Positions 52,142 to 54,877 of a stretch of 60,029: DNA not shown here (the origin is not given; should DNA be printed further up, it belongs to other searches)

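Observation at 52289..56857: Overlapping three-gene operon of unrecognisable proteins inside a low-GC island bordered by RM wreckage: candidate novel defence/conflict system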

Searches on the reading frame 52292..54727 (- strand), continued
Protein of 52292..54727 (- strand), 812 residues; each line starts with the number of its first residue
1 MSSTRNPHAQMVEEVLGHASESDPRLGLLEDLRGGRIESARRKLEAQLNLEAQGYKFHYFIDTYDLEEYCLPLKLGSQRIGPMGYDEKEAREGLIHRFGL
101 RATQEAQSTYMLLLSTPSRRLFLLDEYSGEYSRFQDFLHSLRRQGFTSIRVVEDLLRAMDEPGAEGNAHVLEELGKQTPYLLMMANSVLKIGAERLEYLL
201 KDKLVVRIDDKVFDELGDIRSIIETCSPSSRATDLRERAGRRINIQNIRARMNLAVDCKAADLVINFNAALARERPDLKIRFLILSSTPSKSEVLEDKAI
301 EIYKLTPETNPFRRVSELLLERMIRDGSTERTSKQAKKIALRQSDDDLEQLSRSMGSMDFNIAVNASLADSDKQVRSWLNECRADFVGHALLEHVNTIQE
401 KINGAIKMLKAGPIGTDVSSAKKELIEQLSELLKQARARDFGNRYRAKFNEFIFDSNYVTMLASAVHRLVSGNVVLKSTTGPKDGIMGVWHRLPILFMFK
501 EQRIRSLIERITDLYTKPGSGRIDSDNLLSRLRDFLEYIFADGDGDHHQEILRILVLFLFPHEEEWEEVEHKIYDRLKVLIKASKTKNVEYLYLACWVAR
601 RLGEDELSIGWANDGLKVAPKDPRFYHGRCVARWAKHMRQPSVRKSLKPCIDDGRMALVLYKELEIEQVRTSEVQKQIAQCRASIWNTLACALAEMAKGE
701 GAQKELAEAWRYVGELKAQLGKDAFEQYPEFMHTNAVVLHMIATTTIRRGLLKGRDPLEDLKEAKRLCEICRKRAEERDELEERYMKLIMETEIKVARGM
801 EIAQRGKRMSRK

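Call 54: find_encoding_contigs(protein=P0010, flank=10000, max_places=3)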
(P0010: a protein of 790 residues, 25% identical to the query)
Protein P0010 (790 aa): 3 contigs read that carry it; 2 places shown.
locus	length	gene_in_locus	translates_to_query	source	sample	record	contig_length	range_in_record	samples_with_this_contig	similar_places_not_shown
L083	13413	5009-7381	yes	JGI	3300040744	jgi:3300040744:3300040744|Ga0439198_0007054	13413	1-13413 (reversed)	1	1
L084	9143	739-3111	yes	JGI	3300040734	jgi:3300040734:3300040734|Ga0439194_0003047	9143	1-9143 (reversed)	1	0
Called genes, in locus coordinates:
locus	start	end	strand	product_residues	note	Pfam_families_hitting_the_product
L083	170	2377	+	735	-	-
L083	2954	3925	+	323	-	-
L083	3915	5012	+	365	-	-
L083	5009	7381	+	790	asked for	-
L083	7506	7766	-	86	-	PF14452:Multi_ubiq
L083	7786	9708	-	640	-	PF00383:dCMP_cyt_deam_1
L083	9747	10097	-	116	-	PF20137:BubE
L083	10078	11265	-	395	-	PF20590:DUF6791, PF00899:ThiF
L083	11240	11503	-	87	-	PF14452:Multi_ubiq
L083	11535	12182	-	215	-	PF01381:HTH_3, PF00717:Peptidase_S24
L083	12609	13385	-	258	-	PF01420:Methylase_S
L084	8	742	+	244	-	-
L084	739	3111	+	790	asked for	-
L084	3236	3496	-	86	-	PF14452:Multi_ubiq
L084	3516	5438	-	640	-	PF00383:dCMP_cyt_deam_1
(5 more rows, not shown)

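Call 55: find_encoding_contigs(protein=P0153, flank=10000, max_places=3)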
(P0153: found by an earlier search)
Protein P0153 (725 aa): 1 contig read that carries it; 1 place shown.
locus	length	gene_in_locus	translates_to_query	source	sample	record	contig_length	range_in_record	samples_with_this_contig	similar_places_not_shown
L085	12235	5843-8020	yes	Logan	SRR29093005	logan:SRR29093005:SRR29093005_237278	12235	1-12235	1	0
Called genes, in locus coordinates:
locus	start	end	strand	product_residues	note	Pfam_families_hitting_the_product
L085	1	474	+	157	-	?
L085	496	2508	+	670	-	PF12836:HHH_3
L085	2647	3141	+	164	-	PF13546:DDE_5 (weak)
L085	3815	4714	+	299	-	-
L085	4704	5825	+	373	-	-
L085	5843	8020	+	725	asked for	-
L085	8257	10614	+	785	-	PF00512:HisKA, PF02518:HATPase_c, PF00072:Response_reg, PF23198:PDE8A_N (faint), PF00072:Response_reg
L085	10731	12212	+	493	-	PF00749:tRNA-synt_1c, PF19269:Anticodon_2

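Call 59: find_related_loci(query=A2, collection=metagenome_contigs, flank=8000)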
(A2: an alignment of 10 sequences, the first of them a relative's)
Query A2 (756 aa) in metagenome_contigs; peptide patterns used: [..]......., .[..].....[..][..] (x = any residue, [..] = any of these).
58 stretches matched a pattern; 6 encode a relative of the query (tblastn E <= 1e-3); 6 distinct loci.
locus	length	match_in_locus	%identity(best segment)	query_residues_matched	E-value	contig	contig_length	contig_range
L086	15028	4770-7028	46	4-752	0e+0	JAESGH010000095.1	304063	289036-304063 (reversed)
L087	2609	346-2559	37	1-750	5e-149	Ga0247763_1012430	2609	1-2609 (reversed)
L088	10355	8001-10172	25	5-733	4e-43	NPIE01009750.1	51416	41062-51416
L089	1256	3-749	30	483-746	3e-31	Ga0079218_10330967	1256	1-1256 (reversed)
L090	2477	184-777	30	503-702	2e-14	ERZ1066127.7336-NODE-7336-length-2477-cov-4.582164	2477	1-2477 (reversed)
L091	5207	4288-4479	36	549-612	9e-10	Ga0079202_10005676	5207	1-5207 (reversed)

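Call 60: list_cluster_members(proteins=[P0013, P0018, P0020, P0022, P0023, P0024, P0025, P0026, P0027, P0028])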
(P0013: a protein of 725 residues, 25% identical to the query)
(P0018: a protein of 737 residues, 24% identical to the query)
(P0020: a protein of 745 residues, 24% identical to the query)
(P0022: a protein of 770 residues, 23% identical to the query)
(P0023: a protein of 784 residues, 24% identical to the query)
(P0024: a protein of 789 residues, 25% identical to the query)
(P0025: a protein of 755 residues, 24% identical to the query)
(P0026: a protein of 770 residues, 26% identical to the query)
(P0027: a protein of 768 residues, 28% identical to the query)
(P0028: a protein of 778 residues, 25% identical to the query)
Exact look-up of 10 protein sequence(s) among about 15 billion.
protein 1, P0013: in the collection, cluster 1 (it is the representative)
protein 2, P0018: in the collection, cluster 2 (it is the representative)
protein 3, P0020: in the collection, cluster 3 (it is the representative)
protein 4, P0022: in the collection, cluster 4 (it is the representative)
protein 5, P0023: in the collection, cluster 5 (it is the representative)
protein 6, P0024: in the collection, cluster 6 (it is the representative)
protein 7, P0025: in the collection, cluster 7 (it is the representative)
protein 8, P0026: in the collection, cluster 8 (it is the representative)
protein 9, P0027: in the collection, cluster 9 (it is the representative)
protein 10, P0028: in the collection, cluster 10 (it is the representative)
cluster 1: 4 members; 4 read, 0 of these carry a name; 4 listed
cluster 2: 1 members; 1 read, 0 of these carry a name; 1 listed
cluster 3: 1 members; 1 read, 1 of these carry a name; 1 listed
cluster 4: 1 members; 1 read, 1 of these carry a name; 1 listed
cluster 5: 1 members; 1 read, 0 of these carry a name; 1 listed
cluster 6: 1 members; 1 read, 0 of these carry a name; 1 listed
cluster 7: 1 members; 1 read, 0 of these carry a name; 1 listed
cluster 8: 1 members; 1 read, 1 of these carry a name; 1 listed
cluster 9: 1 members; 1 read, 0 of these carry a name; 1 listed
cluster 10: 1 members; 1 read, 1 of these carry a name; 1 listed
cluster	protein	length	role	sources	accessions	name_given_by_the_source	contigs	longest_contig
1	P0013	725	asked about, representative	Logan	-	-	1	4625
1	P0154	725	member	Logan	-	-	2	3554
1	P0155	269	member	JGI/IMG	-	-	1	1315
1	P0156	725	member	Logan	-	-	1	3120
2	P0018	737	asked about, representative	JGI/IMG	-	-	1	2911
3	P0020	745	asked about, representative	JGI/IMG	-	hypothetical protein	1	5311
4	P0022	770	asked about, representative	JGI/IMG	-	hypothetical protein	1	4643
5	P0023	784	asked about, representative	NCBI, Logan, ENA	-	-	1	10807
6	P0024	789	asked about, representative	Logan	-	-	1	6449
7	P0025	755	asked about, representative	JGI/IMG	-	-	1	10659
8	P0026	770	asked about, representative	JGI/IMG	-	hypothetical protein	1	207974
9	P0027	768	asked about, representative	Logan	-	-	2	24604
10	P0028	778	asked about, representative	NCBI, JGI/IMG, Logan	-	hypothetical protein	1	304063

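Call 61: list_cluster_members(proteins=[P0029, P0030, P0031, P0032, P0033, P0034, P0035, P0038, P0044, P0046])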
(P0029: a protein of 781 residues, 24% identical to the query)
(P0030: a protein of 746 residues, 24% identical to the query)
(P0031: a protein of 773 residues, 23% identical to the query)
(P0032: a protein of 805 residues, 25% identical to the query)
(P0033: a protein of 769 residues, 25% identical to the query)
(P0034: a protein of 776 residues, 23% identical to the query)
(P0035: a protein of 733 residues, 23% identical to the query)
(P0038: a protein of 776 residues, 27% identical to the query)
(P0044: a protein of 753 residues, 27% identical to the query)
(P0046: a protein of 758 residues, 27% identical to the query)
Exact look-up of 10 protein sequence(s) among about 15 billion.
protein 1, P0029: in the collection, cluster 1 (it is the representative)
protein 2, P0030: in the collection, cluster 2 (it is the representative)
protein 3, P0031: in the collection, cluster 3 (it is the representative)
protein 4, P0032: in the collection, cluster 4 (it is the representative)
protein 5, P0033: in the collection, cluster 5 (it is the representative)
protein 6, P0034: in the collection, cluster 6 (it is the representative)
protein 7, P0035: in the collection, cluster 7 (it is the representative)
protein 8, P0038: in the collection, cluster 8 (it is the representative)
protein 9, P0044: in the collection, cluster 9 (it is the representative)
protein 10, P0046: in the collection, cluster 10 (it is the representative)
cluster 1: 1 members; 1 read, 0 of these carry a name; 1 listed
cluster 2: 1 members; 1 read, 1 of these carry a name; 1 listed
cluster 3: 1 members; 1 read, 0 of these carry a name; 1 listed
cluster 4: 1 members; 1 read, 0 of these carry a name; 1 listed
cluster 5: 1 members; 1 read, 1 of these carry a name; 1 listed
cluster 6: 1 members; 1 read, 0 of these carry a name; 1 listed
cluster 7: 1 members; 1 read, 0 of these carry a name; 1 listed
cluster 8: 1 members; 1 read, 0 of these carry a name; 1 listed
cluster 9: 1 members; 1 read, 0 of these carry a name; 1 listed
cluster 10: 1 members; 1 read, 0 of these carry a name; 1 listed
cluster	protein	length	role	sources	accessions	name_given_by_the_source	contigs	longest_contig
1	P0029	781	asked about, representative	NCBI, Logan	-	-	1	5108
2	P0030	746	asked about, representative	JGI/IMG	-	hypothetical protein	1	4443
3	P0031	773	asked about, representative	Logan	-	-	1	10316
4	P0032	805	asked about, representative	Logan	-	-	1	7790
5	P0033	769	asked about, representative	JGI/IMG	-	hypothetical protein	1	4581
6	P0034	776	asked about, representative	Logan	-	-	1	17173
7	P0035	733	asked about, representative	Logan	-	-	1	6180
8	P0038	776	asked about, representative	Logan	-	-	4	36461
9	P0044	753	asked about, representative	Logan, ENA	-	-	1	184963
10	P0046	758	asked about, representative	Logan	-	-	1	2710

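Call 62: find_encoding_contigs(protein=P0026, flank=10000, max_places=3)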
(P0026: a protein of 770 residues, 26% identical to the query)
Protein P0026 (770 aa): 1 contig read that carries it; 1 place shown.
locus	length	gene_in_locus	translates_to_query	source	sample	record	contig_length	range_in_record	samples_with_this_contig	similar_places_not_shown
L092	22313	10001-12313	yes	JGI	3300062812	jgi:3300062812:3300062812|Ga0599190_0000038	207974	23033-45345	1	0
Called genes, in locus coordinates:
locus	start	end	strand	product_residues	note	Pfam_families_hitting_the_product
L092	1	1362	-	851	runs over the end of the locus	PF13646:HEAT_2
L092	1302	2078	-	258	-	PF00535:Glycos_transf_2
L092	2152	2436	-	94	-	-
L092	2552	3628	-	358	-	PF00578:AhpC-TSA, PF08534:Redoxin (weak), PF00085:Thioredoxin (faint), PF13098:Thioredoxin_2 (weak), PF13905:Thioredoxin_8 (faint), PF00578:AhpC-TSA, PF08534:Redoxin, PF13098:Thioredoxin_2 (weak)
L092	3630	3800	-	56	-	-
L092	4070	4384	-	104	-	-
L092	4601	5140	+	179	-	-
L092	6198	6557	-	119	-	-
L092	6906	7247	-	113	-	-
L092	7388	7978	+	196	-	-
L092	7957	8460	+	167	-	-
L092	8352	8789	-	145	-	-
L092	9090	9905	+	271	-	PF13676:TIR_2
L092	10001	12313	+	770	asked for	-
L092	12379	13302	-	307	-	PF04471:Mrr_cat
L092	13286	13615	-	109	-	-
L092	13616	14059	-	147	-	-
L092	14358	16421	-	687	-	-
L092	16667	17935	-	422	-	PF02276:CytoC_RC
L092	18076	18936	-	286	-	PF00282:Pyridoxal_deC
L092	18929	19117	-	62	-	-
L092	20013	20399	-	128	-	PF04237:YjbR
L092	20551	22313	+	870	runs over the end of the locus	PF12704:MacB_PCD, PF02687:FtsX, PF12704:MacB_PCD, PF02687:FtsX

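Call 63: find_encoding_contigs(protein=P0044, flank=10000, max_places=3)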
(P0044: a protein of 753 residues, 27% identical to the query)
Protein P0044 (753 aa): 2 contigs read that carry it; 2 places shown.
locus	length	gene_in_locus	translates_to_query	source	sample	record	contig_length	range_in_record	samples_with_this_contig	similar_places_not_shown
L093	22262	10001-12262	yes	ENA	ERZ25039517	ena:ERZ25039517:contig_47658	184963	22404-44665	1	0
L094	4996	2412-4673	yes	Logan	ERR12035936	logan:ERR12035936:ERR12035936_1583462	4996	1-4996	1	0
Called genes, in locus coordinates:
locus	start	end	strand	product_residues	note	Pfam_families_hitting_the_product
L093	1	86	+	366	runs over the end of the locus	PF02899:Phage_int_SAM_1, PF13102:Phage_int_SAM_5 (weak), PF13495:Phage_int_SAM_4, PF00589:Phage_integrase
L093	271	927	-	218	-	PF01209:Ubie_methyltran, PF08003:Methyltransf_9 (weak), PF13489:Methyltransf_23, PF01728:FtsJ (weak), PF13847:Methyltransf_31, PF08241:Methyltransf_11, PF08242:Methyltransf_12, PF13649:Methyltransf_25, +1 more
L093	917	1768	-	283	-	PF01522:Polysacc_deac_1, PF11959:DUF3473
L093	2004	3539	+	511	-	PF01019:G_glu_transpept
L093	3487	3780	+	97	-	PF01019:G_glu_transpept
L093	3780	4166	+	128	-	PF01261:AP_endonuc_2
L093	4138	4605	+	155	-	PF01261:AP_endonuc_2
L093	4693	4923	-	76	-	PF04255:DUF433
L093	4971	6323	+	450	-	PF01336:tRNA_anti-codon, PF00152:tRNA-synt_2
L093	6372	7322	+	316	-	PF00491:Arginase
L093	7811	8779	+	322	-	-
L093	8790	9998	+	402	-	-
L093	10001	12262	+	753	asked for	-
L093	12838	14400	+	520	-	PF00078:RVT_1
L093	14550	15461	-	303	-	PF02195:ParB_N, PF17762:HTH_ParB, PF23552:ParB_C (faint)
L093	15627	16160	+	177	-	-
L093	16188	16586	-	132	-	PF13620:CarboxypepD_reg (weak)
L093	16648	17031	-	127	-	-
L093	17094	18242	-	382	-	-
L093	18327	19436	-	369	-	-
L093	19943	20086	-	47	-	-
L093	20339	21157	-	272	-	-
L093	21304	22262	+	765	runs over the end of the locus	PF07676:PD40 (faint), PF12697:Abhydrolase_6 (faint), PF26550:Tricorn_2nd (weak), PF00930:DPPIV_N, PF26549:Tricorn_N, PF02129:Peptidase_S15 (faint), PF00326:Peptidase_S9, PF01738:DLH, +1 more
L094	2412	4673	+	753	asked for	-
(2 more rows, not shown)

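Call 64: find_encoding_contigs(protein=P0038, flank=10000, max_places=4)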
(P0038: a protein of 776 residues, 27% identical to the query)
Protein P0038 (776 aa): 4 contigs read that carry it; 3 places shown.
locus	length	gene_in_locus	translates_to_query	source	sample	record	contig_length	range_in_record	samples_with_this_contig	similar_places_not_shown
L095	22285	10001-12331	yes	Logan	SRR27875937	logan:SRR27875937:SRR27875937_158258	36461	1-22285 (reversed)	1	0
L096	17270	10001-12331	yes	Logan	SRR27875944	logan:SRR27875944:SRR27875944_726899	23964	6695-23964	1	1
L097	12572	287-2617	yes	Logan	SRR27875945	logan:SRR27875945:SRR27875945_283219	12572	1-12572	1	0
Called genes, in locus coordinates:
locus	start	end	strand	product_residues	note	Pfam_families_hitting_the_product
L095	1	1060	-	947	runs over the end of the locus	-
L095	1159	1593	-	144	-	-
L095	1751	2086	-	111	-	-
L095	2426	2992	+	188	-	PF07638:Sigma70_ECF, PF08281:Sigma70_r4_2 (weak), PF04545:Sigma70_r4 (weak)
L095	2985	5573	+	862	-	PF00069:Pkinase, PF01636:APH (faint), PF07714:PK_Tyr_Ser-Thr, PF03109:ABC1, PF13414:TPR_11 (faint), PF13428:TPR_14 (faint), PF00515:TPR_1 (faint), PF13432:TPR_16 (weak), +6 more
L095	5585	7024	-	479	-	PF25816:RamC_N, PF01636:APH (faint), PF00069:Pkinase, PF07714:PK_Tyr_Ser-Thr (weak)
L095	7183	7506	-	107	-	-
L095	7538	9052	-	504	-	PF03098:An_peroxidase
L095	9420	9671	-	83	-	-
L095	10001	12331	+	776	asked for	-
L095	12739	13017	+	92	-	-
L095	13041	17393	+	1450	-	PF08495:FIST, PF01590:GAF (faint), PF13185:GAF_2 (faint)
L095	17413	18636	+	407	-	-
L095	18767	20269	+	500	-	PF00072:Response_reg, PF00158:Sigma54_activat, PF14532:Sigma54_activ_2, PF07728:AAA_5, PF25601:AAA_lid_14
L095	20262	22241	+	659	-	PF19974:TCAD9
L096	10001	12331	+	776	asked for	-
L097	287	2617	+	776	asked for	-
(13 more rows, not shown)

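Call 65: find_encoding_contigs(protein=P0027, flank=10000, max_places=3)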
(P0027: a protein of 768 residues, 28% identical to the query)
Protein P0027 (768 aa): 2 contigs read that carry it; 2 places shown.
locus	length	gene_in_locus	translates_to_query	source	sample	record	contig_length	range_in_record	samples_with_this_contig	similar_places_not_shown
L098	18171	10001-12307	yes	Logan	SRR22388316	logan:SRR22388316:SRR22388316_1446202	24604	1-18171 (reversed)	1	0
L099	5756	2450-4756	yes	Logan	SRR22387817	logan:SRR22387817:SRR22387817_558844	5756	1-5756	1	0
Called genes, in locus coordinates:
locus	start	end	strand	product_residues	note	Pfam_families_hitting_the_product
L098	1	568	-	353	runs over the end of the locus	PF06067:DUF932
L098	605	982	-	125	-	PF00436:SSB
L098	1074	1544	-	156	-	PF04002:RadC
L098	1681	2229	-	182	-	-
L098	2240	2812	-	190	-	-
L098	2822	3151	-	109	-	PF00436:SSB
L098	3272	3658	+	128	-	-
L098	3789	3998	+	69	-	PF13560:HTH_31, PF12844:HTH_19 (weak), PF13443:HTH_26, PF01381:HTH_3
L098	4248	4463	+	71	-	PF22292:DUF6965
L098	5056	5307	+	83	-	-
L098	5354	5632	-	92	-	-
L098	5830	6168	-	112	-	-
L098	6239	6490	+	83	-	-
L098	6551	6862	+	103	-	-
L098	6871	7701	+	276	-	PF02586:SRAP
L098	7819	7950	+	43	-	-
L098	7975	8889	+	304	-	-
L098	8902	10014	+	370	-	-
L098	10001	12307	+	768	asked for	-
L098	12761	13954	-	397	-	PF00817:IMS, PF21999:IMS_HHH_1 (faint), PF11799:IMS_C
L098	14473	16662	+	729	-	PF03412:Peptidase_C39, PF13529:Peptidase_C39_2 (faint), PF00664:ABC_membrane, PF02463:SMC_N (faint), PF00005:ABC_tran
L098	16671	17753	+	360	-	-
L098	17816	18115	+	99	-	-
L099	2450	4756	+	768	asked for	-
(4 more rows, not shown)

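Call 66: find_encoding_contigs(protein=P0034, flank=10000, max_places=3)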
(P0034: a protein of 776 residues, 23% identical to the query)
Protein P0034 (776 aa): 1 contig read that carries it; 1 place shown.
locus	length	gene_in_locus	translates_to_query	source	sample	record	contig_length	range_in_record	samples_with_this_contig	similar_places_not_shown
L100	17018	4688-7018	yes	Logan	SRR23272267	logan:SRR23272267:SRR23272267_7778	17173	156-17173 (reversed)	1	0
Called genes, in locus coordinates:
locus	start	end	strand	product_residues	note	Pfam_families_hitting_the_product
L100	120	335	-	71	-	-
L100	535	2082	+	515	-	PF01425:Amidase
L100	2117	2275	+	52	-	-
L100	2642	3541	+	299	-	-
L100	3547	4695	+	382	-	-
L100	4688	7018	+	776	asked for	-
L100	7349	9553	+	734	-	-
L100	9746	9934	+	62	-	-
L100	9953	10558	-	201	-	PF02566:OsmC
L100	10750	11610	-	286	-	PF12833:HTH_18, PF00165:HTH_AraC (weak)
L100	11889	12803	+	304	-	PF00701:DHDPS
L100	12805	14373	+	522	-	PF00171:Aldedh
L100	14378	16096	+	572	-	PF05960:DUF885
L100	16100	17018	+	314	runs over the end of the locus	PF02423:OCD_Mu_crystall, PF01488:Shikimate_DH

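Call 73: search_protein_families(library=padloc, alignment_id=A1, max_evalue=0.1)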
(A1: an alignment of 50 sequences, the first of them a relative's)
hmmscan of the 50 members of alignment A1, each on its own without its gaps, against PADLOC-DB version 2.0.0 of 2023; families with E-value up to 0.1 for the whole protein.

A. member 1, P0003 (802 aa): 0 families

B. families by the number of members that match (of 50 scanned): 4 families
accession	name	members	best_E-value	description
PDLC03450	REase_II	1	0.0031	Type II restriction enzyme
PDLC04346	PDC-M03B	1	0.028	-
PDLC01222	typeIV_Cas11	1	0.057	CAS-IV-C; effector_SS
PDLC01251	Cas2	1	0.065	"CAS-I,CAS-II,CAS-III,CAS-IV,CAS-V,CAS-VI; acquisition_2"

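Call 79: search_dna_similar(query=P0017, collection=plasmids, mode=protein, max_evalue=0.001, max_rows=15)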
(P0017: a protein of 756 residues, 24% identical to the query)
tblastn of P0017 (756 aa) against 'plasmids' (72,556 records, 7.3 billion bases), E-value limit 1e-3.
No match.
